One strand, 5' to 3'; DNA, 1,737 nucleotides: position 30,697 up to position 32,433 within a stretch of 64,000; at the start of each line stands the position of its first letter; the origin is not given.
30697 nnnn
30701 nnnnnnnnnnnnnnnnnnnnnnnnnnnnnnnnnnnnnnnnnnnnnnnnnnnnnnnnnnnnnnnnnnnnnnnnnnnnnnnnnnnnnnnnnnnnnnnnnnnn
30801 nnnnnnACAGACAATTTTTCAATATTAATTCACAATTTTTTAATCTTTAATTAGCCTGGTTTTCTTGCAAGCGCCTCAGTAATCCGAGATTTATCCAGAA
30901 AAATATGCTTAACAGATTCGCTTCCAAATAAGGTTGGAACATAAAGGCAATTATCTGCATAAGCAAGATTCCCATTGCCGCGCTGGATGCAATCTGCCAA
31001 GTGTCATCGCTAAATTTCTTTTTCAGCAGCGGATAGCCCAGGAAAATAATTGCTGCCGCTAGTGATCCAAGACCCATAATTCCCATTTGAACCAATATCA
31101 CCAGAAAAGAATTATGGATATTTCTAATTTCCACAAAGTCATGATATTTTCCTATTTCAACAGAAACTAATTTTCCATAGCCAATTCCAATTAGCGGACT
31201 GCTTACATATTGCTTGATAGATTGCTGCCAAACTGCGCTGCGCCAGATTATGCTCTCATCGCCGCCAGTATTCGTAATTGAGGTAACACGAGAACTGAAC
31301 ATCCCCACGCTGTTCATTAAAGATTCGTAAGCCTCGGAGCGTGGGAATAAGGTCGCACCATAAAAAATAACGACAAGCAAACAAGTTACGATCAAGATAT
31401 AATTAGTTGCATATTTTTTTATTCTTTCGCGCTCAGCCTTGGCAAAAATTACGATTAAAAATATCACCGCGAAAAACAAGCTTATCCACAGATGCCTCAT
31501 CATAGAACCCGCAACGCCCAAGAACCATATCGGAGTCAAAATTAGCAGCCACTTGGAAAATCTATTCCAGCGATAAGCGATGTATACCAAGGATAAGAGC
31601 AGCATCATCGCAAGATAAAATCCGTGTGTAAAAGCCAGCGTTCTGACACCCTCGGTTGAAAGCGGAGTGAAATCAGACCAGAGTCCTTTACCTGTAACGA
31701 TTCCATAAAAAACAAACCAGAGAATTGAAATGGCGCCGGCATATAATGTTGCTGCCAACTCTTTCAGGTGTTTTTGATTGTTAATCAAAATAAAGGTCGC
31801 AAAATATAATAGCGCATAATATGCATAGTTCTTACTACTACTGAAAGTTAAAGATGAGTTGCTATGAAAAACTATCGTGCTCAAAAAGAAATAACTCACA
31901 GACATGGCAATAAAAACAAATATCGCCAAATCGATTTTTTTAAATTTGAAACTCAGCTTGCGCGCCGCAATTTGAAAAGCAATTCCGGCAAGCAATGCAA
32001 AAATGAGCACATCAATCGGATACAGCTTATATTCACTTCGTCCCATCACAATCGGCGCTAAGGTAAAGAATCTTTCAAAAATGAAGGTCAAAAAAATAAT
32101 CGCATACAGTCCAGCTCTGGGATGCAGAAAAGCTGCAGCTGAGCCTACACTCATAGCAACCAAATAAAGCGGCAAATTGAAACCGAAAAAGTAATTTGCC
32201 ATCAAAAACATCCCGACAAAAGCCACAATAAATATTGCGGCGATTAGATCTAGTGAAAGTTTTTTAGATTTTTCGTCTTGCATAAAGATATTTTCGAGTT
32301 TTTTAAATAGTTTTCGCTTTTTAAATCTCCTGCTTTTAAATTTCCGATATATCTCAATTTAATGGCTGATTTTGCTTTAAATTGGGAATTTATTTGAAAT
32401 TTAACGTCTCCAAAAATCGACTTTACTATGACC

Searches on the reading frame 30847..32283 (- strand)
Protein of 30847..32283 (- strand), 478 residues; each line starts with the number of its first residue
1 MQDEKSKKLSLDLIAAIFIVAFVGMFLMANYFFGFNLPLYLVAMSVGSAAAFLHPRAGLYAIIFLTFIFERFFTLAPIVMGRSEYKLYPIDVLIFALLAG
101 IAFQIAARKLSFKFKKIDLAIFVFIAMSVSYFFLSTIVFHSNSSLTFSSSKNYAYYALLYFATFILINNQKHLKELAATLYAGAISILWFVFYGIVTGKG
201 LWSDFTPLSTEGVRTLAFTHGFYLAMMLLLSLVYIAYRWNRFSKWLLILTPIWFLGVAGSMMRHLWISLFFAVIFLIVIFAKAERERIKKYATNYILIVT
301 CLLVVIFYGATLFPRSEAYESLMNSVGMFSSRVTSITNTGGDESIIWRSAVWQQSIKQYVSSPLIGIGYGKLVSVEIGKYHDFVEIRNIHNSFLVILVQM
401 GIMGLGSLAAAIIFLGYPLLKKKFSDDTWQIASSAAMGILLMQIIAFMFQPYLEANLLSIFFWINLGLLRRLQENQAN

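Call 50: search_protein_families(library=pfam, proteins=[window:30847-32283:-], max_evalue=0.00001)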
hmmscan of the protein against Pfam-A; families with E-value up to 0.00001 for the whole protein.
window:30847-32283:- (478 aa): 1 family
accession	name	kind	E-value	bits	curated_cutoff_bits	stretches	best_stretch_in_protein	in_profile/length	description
PF04932.20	Wzy_C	-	4.5e-14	52.9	31.7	1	254-406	7-146/149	O-Antigen ligase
